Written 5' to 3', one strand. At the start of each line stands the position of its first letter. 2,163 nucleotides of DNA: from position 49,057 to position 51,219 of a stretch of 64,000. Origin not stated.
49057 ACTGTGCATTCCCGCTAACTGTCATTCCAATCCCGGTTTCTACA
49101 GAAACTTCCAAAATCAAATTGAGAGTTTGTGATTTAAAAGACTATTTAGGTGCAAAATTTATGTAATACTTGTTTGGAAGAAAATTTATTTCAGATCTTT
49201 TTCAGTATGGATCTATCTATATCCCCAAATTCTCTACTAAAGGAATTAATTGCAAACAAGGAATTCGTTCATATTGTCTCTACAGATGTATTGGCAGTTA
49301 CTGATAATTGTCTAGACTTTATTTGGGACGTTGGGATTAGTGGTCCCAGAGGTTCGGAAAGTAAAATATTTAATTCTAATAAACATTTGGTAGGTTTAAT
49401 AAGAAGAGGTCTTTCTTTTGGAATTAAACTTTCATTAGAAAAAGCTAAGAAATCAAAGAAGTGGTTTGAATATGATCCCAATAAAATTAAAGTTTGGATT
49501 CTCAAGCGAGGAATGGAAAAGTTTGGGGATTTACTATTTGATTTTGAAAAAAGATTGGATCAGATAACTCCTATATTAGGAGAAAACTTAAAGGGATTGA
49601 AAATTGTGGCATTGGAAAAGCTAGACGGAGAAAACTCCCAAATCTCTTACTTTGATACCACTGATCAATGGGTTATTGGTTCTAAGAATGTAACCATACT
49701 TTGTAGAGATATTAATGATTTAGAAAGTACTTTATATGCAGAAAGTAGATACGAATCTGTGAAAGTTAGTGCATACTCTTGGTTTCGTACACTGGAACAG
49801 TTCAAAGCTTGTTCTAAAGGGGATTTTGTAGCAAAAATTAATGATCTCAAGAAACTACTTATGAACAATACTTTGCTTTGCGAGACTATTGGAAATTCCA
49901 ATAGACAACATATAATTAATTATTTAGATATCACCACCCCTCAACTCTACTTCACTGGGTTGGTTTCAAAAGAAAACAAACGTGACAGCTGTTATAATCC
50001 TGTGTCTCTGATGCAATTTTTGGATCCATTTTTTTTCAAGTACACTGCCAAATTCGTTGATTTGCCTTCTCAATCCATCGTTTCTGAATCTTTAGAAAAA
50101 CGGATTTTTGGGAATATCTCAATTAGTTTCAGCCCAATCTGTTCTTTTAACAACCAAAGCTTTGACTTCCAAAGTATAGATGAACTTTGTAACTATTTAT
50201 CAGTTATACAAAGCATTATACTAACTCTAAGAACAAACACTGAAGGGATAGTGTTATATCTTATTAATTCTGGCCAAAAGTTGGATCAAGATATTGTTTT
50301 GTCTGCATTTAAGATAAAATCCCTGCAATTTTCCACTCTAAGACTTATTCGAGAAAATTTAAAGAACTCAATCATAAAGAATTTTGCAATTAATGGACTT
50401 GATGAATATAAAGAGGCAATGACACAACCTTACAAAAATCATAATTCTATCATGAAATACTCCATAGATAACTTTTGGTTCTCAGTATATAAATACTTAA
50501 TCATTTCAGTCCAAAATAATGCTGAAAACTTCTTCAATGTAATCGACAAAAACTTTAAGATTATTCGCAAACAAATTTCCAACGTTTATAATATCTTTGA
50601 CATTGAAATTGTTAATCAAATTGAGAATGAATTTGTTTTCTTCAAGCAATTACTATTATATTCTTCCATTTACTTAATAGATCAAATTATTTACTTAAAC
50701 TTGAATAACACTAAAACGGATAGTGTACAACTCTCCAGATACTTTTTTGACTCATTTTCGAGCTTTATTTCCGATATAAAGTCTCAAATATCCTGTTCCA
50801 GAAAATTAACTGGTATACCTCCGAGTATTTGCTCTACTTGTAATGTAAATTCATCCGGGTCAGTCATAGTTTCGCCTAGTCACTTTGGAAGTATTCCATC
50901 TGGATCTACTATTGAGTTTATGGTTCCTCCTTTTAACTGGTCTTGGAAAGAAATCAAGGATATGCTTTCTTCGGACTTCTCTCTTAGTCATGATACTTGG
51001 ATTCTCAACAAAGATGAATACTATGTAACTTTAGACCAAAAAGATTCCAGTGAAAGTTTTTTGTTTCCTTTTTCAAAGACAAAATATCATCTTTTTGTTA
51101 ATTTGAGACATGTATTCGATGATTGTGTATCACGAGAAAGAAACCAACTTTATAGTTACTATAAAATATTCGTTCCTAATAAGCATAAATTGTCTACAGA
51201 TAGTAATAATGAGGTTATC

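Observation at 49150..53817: Fungal/plant-type (Trl1-like) tRNA ligase with ligase, kinase and CPD domains in an apicomplexan-like genome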

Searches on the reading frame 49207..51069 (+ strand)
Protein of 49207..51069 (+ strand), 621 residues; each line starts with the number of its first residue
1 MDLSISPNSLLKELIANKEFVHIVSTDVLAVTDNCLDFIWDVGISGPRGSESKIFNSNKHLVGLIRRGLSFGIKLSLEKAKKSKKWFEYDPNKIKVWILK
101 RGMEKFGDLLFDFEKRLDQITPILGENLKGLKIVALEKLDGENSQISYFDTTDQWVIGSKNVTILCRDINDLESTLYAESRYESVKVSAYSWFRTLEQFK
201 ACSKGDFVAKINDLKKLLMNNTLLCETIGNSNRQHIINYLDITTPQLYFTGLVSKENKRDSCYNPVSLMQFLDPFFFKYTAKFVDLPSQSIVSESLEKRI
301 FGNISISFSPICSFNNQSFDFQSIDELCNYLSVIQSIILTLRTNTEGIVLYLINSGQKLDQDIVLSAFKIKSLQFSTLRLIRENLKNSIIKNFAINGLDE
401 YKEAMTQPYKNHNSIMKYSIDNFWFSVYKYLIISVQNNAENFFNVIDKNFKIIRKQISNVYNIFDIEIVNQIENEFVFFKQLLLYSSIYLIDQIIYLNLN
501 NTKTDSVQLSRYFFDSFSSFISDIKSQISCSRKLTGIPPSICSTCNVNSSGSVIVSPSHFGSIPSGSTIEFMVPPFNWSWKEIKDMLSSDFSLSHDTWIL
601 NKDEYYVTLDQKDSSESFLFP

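Call 14: search_solved_structures(query=A2, max_evalue=10, show_alignments=3)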
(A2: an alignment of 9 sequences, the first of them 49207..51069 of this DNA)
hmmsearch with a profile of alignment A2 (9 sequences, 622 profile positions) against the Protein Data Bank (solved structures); distinct sequences matched with E-value up to 10: 0.

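Call 27: predict_structure(alignment_id=A2)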
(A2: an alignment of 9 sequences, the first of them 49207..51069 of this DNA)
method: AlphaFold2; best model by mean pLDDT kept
length: 621 residues; sequences in the alignment: 9
mean_pLDDT: 50.5   pTM: 0.47
mean pLDDT of the five models: 50.5, 47.1, 44.9, 41.5, 40.0
residues with pLDDT >= 90: 10; 70-90: 120; 50-70: 148; < 50: 343
segments of 3 or more residues with pLDDT < 50: 1-113, 140-142, 232-240, 257-261, 342-344, 374-412, 424-450, 452-565, 574-576, 604-621
pLDDT, mean of each block of 10 residues (from residue 1): 30 33 29 29 31 39 32 31 32 30 29 52 60 64 63 65 69 69 75 91 85 84 69 44 72 55 63 83 74 69 59 58 75 68 58 65 61 48 39 36 43 50 45 36 46 46 45 42 33 33 33 32 32 28 26 27 49 55 71 70 45 31 27
secondary structure, 60 per line:
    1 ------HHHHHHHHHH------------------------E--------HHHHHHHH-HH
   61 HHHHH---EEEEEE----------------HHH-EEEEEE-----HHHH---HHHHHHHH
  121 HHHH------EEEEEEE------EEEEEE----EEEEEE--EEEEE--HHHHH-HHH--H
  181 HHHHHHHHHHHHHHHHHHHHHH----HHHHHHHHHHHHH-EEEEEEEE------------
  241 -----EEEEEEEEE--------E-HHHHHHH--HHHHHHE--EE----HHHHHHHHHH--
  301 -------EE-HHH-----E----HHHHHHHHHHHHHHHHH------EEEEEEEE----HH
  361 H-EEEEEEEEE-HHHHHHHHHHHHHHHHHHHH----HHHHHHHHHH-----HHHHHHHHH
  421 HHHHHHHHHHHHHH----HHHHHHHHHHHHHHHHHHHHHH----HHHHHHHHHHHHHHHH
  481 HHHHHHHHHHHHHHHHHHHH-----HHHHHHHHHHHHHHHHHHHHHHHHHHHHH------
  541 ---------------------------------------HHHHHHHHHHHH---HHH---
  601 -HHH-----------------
elements in order: H7-16 H50-57 H59-65 E69-74 E95-100 H106-109 H113-124 E131-137 E144-149 E154-159 E162-166 H169-173 H180-202 H207-219 E221-228 E246-254 H265-271 H274-279 H289-298 H324-340 E347-354 E363-371 H373-392 H397-406 H412-434 H439-460 H465-500 H506-534 H580-591

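Call 30: fold_search(model_id=the predicted structure, library=pdb)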
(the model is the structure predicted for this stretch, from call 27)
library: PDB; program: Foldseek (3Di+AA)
matches with E <= 10: 161; with E <= 0.001: 13
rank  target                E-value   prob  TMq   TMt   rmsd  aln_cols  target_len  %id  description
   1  9qw7_A                6.3e-07  1.00  0.24  0.37  16.3       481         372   15  The crystal structure of the adenyly transferase domain of Candida glabrata tRNA ligase (released 2025-09-17)
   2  9qw7_B                2.3e-06  1.00  0.27  0.40  15.6       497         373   15  The crystal structure of the adenyly transferase domain of Candida glabrata tRNA ligase (released 2025-09-17)
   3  8rbj_A                4.6e-06  1.00  0.23  0.33  13.5       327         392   16  Structure of fungal tRNA ligase in complex with RNA (released 2025-06-18)
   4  9r3w                  6.5e-06  1.00  0.23  0.23  13.3       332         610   15  Fungal tRNA ligase Trl1-LIG-KIN (released 2025-10-08)
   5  6n67                  1.3e-05  1.00  0.23  0.33  13.7       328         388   16  Crystal structure of the ligase domain of fungal tRNA ligase Trl1 (released 2019-07-03)
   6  6n0t                  1.7e-05  1.00  0.23  0.34  13.1       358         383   16  tRNA ligase (released 2019-01-09)
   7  6n0v_A                3.8e-05  1.00  0.23  0.35  12.5       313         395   17  tRNA ligase (released 2019-01-09)
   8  5d1o_A                1.4e-04  1.00  0.19  0.29  15.9       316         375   12  Archaeal ATP-dependent RNA ligase - form 1 (released 2016-03-09)
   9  5d1o_B                2.4e-04  1.00  0.19  0.29  16.0       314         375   10  Archaeal ATP-dependent RNA ligase - form 1 (released 2016-03-09)
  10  8uch                  3.9e-04  0.99  0.17  0.24  16.7       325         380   10  Thermophilic RNA Ligase from Palaeococcus pacificus K92A + ATP (released 2024-02-21)
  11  8uce_A                4.3e-04  0.99  0.17  0.25  15.1       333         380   11  Thermophilic RNA Ligase from Palaeococcus pacificus + AMP (released 2024-02-21)
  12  8ucf                  6.0e-04  0.99  0.18  0.26  16.3       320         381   11  Thermophilic RNA Ligase from Palaeococcus pacificus K238G (released 2024-02-21)
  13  8uce_B                6.0e-04  0.98  0.16  0.23  16.1       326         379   10  Thermophilic RNA Ligase from Palaeococcus pacificus + AMP (released 2024-02-21)
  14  8uci_B                1.6e-03  0.96  0.17  0.24  15.3       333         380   10  Thermophilic RNA Ligase from Palaeococcus pacificus K238G + AMP (released 2024-02-21)
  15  2vug_A                5.2e-03  0.93  0.17  0.25  16.4       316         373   10  The structure of an archaeal homodimeric RNA ligase (released 2008-06-03)
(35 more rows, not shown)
